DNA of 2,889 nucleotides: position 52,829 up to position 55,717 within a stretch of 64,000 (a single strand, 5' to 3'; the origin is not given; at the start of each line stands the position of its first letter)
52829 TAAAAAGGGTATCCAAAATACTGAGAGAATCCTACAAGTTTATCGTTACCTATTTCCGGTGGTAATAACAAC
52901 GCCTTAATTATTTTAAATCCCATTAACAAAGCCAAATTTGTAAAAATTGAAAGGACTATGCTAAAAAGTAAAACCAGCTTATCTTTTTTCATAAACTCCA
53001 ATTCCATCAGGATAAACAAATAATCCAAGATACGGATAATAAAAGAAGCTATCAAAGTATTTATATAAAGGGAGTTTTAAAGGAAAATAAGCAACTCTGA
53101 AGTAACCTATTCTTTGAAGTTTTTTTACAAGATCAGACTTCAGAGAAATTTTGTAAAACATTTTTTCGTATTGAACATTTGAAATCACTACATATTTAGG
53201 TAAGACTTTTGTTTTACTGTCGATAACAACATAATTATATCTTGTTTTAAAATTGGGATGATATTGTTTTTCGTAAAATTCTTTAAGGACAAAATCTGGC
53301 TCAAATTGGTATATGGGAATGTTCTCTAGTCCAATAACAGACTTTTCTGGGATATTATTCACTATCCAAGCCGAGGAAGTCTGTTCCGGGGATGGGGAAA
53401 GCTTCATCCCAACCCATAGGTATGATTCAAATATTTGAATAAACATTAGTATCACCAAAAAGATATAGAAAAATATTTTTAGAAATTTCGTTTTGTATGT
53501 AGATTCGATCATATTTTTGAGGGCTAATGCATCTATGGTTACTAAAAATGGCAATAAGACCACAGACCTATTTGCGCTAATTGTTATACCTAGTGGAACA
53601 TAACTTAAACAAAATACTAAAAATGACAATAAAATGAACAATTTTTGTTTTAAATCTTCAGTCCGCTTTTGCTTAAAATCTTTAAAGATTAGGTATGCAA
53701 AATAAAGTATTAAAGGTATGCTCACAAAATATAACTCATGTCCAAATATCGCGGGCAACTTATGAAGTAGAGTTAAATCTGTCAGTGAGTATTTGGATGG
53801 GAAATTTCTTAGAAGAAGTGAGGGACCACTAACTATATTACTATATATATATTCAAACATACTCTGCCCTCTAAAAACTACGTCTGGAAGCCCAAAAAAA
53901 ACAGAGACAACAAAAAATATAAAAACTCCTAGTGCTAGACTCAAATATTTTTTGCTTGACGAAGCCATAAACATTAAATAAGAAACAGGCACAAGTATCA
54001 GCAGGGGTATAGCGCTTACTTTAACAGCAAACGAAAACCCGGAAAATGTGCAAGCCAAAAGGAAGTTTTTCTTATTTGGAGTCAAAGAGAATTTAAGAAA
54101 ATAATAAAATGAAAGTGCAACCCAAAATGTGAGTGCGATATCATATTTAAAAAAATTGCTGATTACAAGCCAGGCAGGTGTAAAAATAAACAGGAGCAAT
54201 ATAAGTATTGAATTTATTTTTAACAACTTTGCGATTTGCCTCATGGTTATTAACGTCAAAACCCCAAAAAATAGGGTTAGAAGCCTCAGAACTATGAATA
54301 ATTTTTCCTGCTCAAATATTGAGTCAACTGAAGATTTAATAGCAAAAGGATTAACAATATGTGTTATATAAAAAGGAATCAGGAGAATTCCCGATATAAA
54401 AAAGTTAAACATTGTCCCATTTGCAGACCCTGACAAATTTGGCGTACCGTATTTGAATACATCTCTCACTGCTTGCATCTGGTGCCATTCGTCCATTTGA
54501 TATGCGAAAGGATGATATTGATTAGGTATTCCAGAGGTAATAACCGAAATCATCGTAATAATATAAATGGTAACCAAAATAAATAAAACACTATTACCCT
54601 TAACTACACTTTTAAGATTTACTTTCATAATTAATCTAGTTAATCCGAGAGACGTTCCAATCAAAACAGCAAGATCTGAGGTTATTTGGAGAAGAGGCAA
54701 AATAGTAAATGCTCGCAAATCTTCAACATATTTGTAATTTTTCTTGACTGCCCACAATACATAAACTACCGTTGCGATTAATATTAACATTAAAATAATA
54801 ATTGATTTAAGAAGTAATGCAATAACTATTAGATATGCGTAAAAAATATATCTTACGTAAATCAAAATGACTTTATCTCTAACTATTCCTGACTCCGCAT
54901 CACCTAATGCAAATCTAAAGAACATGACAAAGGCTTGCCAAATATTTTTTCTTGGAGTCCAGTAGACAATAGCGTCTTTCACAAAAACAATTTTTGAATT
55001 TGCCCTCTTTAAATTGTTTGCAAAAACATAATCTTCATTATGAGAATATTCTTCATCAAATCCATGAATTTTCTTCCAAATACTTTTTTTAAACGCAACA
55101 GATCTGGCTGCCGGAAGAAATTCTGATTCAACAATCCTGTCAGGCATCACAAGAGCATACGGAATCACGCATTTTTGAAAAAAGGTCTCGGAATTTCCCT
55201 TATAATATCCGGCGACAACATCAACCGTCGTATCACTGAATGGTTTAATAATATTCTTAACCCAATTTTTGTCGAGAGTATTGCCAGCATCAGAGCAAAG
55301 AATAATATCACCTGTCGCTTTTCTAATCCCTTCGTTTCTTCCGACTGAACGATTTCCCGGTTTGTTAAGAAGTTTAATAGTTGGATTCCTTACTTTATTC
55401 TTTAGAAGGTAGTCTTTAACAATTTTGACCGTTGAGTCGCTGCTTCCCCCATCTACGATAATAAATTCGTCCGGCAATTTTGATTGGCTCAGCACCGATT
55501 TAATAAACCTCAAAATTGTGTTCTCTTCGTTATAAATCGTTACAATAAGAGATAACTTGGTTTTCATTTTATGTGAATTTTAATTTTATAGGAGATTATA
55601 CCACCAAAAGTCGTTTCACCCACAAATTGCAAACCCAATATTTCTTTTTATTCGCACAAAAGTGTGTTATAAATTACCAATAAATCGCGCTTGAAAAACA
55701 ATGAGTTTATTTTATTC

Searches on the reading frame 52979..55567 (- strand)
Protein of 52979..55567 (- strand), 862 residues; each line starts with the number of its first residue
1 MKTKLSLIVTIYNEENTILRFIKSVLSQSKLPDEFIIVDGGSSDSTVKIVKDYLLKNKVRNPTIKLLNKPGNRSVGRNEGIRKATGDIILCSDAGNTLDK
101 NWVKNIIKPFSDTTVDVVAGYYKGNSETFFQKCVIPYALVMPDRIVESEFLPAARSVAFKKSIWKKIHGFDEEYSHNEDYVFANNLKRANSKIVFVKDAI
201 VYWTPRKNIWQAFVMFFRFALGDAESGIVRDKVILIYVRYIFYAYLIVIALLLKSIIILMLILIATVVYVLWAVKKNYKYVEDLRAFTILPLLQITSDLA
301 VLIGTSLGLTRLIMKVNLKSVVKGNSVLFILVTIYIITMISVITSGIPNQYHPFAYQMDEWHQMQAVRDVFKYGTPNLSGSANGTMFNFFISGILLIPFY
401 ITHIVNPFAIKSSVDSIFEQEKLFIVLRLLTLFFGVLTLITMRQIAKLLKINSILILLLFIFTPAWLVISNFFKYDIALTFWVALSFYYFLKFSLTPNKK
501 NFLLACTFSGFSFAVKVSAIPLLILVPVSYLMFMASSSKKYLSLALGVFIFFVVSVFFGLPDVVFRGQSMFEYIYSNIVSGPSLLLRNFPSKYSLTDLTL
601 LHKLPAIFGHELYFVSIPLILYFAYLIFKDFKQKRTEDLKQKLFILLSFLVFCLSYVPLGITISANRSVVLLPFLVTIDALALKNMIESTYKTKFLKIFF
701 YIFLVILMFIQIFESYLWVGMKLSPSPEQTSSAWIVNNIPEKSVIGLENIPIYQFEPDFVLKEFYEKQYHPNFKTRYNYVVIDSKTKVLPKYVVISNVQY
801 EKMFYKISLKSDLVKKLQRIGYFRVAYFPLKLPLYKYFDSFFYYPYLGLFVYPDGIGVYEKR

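Call 6: search_protein_families(library=pfam, proteins=[window:52979-55567:-], max_evalue=0.01)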
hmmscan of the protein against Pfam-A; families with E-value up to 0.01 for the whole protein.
window:52979-55567:- (862 aa): 7 families
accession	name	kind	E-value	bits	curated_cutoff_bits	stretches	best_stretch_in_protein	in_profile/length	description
PF00535.33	Glycos_transf_2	-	8.6e-27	94.5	23.3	1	6-130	1-124/168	Glycosyl transferase family 2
PF13641.12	Glyco_tranf_2_3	-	4.4e-10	40.4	27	1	5-213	3-221/230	Glycosyltransferase like family 2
PF02366.24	PMT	-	5.3e-07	29.9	22.7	1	415-557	69-225/245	Dolichyl-phosphate-mannose-protein mannosyltransferase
PF10111.15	Glyco_tranf_2_2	-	3.6e-06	27.1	27.3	1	6-214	1-229/276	Glycosyltransferase like family 2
PF13632.12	Glyco_trans_2_3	-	5.2e-05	23.6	27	1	89-272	2-188/198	Glycosyl transferase family group 2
PF13231.12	PMT_2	-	0.00012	22.7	26.1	1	425-554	22-157/160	Dolichyl-phosphate-mannose-protein mannosyltransferase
PF13506.12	Glyco_transf_21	-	0.00023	21.1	21.7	1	79-213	24-165/174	Glycosyl transferase family 21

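Call 7: search_protein_families(library=ncbifam, proteins=[window:52979-55567:-], max_evalue=0.01)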
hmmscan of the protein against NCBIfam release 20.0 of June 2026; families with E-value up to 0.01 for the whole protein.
window:52979-55567:- (862 aa): 17 families
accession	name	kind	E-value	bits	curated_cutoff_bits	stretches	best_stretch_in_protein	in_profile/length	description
TIGR04283.1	glyco_like_mftF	equivalog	4.9e-17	62.3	182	1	5-201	1-183/221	TIGR04283 family arsenosugar biosynthesis glycosyltransferase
NF007482.0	PRK10073.1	equivalog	1.3e-14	54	423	1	2-133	5-129/334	glycosyltransferase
NF041875.1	EPS_EpsD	equivalog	8.2e-14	51.7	370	1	5-214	1-217/325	exopolysaccharide biosynthesis glycosyltransferase EpsD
TIGR03965.1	mycofact_glyco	equivalog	1.6e-12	47.1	280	1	5-226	76-303/467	mycofactocin biosynthesis glycosyltransferase MftF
TIGR03937.1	PgaC_IcaA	equivalog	1.3e-09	37.5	422.3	1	4-293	46-338/407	poly-beta-1,6-N-acetyl-D-glucosamine synthase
NF053739.1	GlytfEpsEBac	equivalog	3.7e-09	36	450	1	4-94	2-91/265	glycosyltransferase EpsE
NF038302.1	EPS_HpsE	equivalog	6.3e-09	35.2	300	1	4-112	2-112/307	hormogonium polysaccharide biosynthesis glycosyltransferase HpsE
NF041394.1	GtaseAglG_Halo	equivalog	6.7e-08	32.2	440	1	4-125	2-122/304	glucosyl-dolichyl phosphate glucuronosyltransferase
NF047683.1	TeichurnBiosyTuaG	equivalog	8.6e-08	32.1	400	1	3-99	6-100/252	teichuronic acid biosynthesis protein TuaG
TIGR03111.1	glyc2_xrt_Gpos1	hypoth_equivalog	1.7e-07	30.4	363.95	1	4-120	50-167/439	TIGR03111 family XrtG-associated glycosyltransferase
NF010496.0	PRK13915.1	equivalog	7.4e-07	28.5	262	1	3-123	31-156/307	glucosyl-3-phosphoglycerate synthase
NF038299.1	EPS_HpsN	equivalog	9.9e-07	28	425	1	4-120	2-117/317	hormogonium polysaccharide biosynthesis glycosyltransferase HpsN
NF050050.1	ProtGlycPglI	equivalog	1.3e-06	28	500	1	3-180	2-180/306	GalNAc(5)-diNAcBac-PP-undecaprenol beta-1,3-glucosyltransferase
TIGR04242.1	nodulat_NodC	equivalog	2.4e-05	23.5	550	1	5-122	50-168/395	chitooligosaccharide synthase NodC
NF007453.0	PRK10018.1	equivalog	0.00097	18.9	382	1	5-121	8-118/280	colanic acid biosynthesis glycosyltransferase WcaA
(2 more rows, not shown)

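Call 28: find_homologous_proteins(query=window:52979-55567:-, max_evalue=0.00001)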
Query window:52979-55567:- (862 aa): 339 proteins with E <= 0.00001 among 8000 candidates; the best 120 are listed.
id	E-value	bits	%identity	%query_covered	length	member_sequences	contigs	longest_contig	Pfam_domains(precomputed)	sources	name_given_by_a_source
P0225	0.0e+0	1880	100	100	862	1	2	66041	PF10111.15,PF13641.13,PF02366.25,PF00535.33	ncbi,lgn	-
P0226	0.0e+0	1200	62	100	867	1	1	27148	PF13632.13,PF10111.15,PF13506.14,PF13641.13,PF02366.25,PF00535.33,PF13231.13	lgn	-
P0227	0.0e+0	1190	61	100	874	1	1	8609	PF13632.13,PF10111.15,PF13506.14,PF13641.13,PF02366.25,PF00535.33,PF13231.13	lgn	-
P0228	0.0e+0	1188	61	100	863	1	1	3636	PF10111.15,PF13506.14,PF13641.13,PF02366.25,PF00535.33,PF13231.13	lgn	-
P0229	0.0e+0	1187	61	100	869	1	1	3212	PF13632.13,PF10111.15,PF13506.14,PF13641.13,PF02366.25,PF00535.33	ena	-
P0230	0.0e+0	1180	63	100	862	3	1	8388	PF10111.15,PF13641.13,PF00535.33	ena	-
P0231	0.0e+0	1175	60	100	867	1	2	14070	PF10111.15,PF13506.14,PF13641.13,PF00535.33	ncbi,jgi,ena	-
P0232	0.0e+0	1171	62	100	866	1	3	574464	PF10111.15,PF13506.14,PF13641.13,PF00535.33,PF13231.13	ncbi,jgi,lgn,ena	-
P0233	0.0e+0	1163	60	100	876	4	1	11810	PF13632.13,PF13506.14,PF13641.13,PF00535.33,PF13231.13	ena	-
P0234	0.0e+0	1155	60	100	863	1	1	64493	PF10111.15,PF02366.25,PF00535.33,PF13231.13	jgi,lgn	jgi:glycosyltransferase involved in cell wall biosynthesis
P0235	0.0e+0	1150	60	100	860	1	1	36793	PF13632.13,PF10111.15,PF13506.14,PF13641.13,PF02366.25,PF00535.33,PF13231.13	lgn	-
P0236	0.0e+0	1138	59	100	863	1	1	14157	PF10111.15,PF13641.13,PF02366.25,PF00535.33,PF13231.13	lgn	-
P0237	0.0e+0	1132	59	100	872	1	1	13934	PF13632.13,PF13641.13,PF00535.33,PF13231.13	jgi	jgi:glycosyltransferase involved in cell wall biosynthesis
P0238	0.0e+0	1130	59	100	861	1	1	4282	PF13632.13,PF13506.14,PF13641.13,PF02366.25,PF00535.33,PF13231.13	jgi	jgi:glycosyltransferase involved in cell wall biosynthesis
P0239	0.0e+0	1129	59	100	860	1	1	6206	PF13506.14,PF13641.13,PF00535.33,PF13231.13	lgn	-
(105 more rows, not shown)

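Call 45: predict_structure(alignment_id=A1)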
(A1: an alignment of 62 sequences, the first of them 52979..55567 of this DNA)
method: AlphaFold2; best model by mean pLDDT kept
length: 862 residues; sequences in the alignment: 62
mean_pLDDT: 88.6   pTM: 0.85
mean pLDDT of the five models: 88.6, 88.2, 87.4, 87.1, 86.3
residues with pLDDT >= 90: 510; 70-90: 306; 50-70: 45; < 50: 1
segments of 3 or more residues with pLDDT < 50: none
pLDDT, mean of each block of 10 residues (from residue 1): 85 89 91 93 90 76 88 90 94 90 95 93 91 91 87 88 93 79 88 93 92 92 82 90 94 93 94 92 91 95 93 85 89 96 84 71 90 88 90 93 87 77 92 96 96 94 93 91 98 93 96 93 95 74 92 96 87 73 70 75 90 95 96 93 97 83 81 97 89 80 92 93 87 93 84 76 80 88 89 89 82 92 92 83 69 88 88
secondary structure, 60 per line:
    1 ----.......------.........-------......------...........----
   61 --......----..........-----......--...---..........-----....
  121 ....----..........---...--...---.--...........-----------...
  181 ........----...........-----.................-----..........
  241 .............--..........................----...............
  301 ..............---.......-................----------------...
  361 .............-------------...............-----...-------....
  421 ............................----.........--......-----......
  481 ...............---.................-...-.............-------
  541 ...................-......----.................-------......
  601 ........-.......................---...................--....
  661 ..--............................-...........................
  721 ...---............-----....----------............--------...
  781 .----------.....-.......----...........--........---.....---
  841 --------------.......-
elements in order (helices of 4 or more, strands of 3 or more residues): E5-11 H18-26 E34-39 H46-56 E63-68 H73-82 E88-93 E96-98 H102-111 E117-124 H129-138 E156-160 H161-166 H178-188 E193-203 H209-225 H231-253 H256-281 H286-314 H318-324 H326-341 H358-373 H387-401 H417-448 H453-461 H464-469 H475-495 H499-515 H521-533 H541-559 H561-566 H571-587 H595-608 H610-632 H636-654 H657-662 H665-692 H694-723 H727-738 E744-747 H758-769 E778-781 E792-796 H798-804 H809-819 E822-829 H833-837 E855-861

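Call 49: fold_search(model_id=the predicted structure, library=pdb)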
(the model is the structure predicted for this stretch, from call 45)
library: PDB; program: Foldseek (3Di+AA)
matches with E <= 10: 810; with E <= 0.001: 302
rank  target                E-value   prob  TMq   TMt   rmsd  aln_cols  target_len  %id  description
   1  8bz5_A                6.8e-10  1.00  0.21  0.28  12.8       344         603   19  Crystal structure of the L. monocytogenes RmlT in complex with HEPES (released 2023-12-27)
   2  9omk_B                7.1e-10  1.00  0.19  0.61   8.3       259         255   18  WrtF fucosyltransferase - trisaccharide acceptor (released 2025-10-29)
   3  8bz6_B                7.5e-10  1.00  0.21  0.29  12.7       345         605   18  Crystal structure of the L. monocytogenes RmlT in complex with UDP-glucose (released 2023-12-27)
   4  9omh_A                7.8e-10  1.00  0.19  0.58   6.7       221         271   18  WrtF fucosyltransferase - Apo (released 2025-10-29)
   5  9yq4_A                7.8e-10  1.00  0.29  0.48   6.7       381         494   14  Chlorella virus hyaluronan synthase bound to a proofreading UDP-GlcA (released 2025-12-10)
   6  8bz7_C                9.7e-10  1.00  0.21  0.29  12.9       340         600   18  Crystal structure of the L. monocytogenes RmlT in complex with TDP-rhamnose (released 2023-12-27)
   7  8bz7_A                1.0e-09  1.00  0.21  0.28  12.9       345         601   18  Crystal structure of the L. monocytogenes RmlT in complex with TDP-rhamnose (released 2023-12-27)
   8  9omh_C                1.1e-09  1.00  0.19  0.61   7.3       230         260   19  WrtF fucosyltransferase - Apo (released 2025-10-29)
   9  6p61_B                1.3e-09  1.00  0.20  0.84   3.4       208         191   22  Structure of a Glycosyltransferase from Leptospira borgpetersenii serovar Hardjo-bovis (strain JB197) (released 2019-07-10)
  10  9omm_A                1.4e-09  1.00  0.20  0.61   8.3       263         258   18  WrtF fucosyltransferase - tetrasaccharide product (released 2025-10-29)
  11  8bz7_B                1.4e-09  1.00  0.20  0.28  13.0       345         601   18  Crystal structure of the L. monocytogenes RmlT in complex with TDP-rhamnose (released 2023-12-27)
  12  8bz5_B                1.5e-09  1.00  0.21  0.28  12.8       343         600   17  Crystal structure of the L. monocytogenes RmlT in complex with HEPES (released 2023-12-27)
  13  9omn_B                1.7e-09  1.00  0.20  0.58   8.3       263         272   18  WrtF fucosyltransferase - GDP-2-deoxy-2-fluoro-beta-L-fucose (released 2025-10-29)
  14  8bz7_E                1.7e-09  1.00  0.21  0.28  12.8       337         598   18  Crystal structure of the L. monocytogenes RmlT in complex with TDP-rhamnose (released 2023-12-27)
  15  6p61_C                2.0e-09  1.00  0.20  0.84   3.5       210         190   22  Structure of a Glycosyltransferase from Leptospira borgpetersenii serovar Hardjo-bovis (strain JB197) (released 2019-07-10)
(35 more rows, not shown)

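Call 99: search_solved_structures(query=A1, max_evalue=1)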
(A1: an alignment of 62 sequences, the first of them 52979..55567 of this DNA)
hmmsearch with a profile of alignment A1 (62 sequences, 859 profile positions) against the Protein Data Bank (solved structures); distinct sequences matched with E-value up to 1: 40.
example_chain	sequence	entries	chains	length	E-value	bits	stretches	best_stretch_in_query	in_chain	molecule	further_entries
5tze_C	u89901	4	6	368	1.6e-12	49.4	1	3-118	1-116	Glycosyl transferase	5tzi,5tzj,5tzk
5tz8_A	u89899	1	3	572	3.5e-12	48.3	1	3-118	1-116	Glycosyl transferase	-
8bz8_A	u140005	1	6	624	7.7e-10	40.6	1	2-120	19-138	Glycosyltransferase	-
8bz4_A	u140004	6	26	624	7.7e-10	40.6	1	2-120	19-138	Glycosyltransferase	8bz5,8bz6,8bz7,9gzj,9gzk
6h1j_A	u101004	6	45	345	7.7e-10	40.6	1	3-183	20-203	Probable ss-1,3-N-acetylglucosaminyltransferase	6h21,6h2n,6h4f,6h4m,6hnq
8vh7_A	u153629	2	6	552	8.1e-10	40.5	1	5-109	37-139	Heparosan synthase B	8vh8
8viw_A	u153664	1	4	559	8.3e-10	40.5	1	5-109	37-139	Heparosan synthase B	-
5hea_A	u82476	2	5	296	1e-09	40.2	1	5-117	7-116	Putative glycosyltransferase (GalT1)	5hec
2z87_A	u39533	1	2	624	8.1e-09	37.2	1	5-189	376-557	Chondroitin synthase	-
2z86_A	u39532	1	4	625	8.2e-09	37.2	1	5-189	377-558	Chondroitin synthase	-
6p61_A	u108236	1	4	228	1.1e-08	36.7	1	4-122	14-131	Glycosyltransferase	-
6yv7_B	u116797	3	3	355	4.7e-08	34.7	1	4-118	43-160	Glycosyl transferase, family 2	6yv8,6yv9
6yv7_A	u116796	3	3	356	4.7e-08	34.7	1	4-118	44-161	Glycosyl transferase, family 2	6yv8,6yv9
9omm_A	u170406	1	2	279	5.8e-08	34.4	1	5-120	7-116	Glycosyltransferase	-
9omh_A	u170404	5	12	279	5.8e-08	34.4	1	5-120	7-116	Glycosyltransferase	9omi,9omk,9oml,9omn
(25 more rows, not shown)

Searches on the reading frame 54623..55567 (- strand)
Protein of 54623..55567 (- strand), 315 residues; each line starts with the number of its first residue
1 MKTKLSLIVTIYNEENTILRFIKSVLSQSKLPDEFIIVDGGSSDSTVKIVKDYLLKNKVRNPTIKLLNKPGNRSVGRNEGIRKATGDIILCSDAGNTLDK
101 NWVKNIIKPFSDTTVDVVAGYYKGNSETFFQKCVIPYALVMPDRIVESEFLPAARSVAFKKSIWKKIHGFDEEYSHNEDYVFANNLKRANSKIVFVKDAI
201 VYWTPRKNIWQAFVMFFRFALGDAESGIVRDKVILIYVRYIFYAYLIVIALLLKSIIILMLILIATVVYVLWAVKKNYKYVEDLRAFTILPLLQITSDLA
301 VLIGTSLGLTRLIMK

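Call 18: search_solved_structures(query=window:54623-55567:-, max_evalue=0.01, show_alignments=2)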
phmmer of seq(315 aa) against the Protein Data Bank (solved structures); distinct sequences matched with E-value up to 0.01: 28.
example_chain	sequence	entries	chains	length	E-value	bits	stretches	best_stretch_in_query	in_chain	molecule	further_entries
5tze_C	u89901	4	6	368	2.9e-08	36.7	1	4-206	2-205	Glycosyl transferase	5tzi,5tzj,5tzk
5tz8_A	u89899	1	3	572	5.9e-08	35.7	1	4-206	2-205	Glycosyl transferase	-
9omm_A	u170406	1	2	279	9.2e-08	35.1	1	5-122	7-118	Glycosyltransferase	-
9omh_A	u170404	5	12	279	9.4e-08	35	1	5-122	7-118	Glycosyltransferase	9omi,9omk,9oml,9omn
9omj_A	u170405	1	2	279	1e-07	34.9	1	5-122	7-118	Glycosyltransferase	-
3bcv_A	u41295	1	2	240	2.6e-07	33.6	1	4-114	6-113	Putative glycosyltransferase protein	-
6h1j_A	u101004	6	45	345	1.7e-06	31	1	4-196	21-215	Probable ss-1,3-N-acetylglucosaminyltransferase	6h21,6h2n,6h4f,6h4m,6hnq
5hea_A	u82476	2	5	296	2.3e-06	30.5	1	5-119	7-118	Putative glycosyltransferase (GalT1)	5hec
2z87_A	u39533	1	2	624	4.6e-06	29.5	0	5-111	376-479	Chondroitin synthase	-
2z86_A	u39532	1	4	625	4.6e-06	29.5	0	5-111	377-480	Chondroitin synthase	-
6p61_A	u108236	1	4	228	6.4e-06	29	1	5-129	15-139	Glycosyltransferase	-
1h7l_A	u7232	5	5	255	0.00014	24.6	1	4-61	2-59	SPORE COAT POLYSACCHARIDE BIOSYNTHESIS PROTEIN SPSA | PROTEIN (SPORE COAT POLYSACCHARIDE BIOSYNTHESIS PROTEIN SPSA)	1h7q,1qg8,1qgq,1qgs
8vh7_A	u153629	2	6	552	0.00027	23.7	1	5-100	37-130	Heparosan synthase B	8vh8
8viw_A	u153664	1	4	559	0.00028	23.7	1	5-100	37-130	Heparosan synthase B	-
8bz8_A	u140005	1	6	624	0.00028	23.6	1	3-121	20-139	Glycosyltransferase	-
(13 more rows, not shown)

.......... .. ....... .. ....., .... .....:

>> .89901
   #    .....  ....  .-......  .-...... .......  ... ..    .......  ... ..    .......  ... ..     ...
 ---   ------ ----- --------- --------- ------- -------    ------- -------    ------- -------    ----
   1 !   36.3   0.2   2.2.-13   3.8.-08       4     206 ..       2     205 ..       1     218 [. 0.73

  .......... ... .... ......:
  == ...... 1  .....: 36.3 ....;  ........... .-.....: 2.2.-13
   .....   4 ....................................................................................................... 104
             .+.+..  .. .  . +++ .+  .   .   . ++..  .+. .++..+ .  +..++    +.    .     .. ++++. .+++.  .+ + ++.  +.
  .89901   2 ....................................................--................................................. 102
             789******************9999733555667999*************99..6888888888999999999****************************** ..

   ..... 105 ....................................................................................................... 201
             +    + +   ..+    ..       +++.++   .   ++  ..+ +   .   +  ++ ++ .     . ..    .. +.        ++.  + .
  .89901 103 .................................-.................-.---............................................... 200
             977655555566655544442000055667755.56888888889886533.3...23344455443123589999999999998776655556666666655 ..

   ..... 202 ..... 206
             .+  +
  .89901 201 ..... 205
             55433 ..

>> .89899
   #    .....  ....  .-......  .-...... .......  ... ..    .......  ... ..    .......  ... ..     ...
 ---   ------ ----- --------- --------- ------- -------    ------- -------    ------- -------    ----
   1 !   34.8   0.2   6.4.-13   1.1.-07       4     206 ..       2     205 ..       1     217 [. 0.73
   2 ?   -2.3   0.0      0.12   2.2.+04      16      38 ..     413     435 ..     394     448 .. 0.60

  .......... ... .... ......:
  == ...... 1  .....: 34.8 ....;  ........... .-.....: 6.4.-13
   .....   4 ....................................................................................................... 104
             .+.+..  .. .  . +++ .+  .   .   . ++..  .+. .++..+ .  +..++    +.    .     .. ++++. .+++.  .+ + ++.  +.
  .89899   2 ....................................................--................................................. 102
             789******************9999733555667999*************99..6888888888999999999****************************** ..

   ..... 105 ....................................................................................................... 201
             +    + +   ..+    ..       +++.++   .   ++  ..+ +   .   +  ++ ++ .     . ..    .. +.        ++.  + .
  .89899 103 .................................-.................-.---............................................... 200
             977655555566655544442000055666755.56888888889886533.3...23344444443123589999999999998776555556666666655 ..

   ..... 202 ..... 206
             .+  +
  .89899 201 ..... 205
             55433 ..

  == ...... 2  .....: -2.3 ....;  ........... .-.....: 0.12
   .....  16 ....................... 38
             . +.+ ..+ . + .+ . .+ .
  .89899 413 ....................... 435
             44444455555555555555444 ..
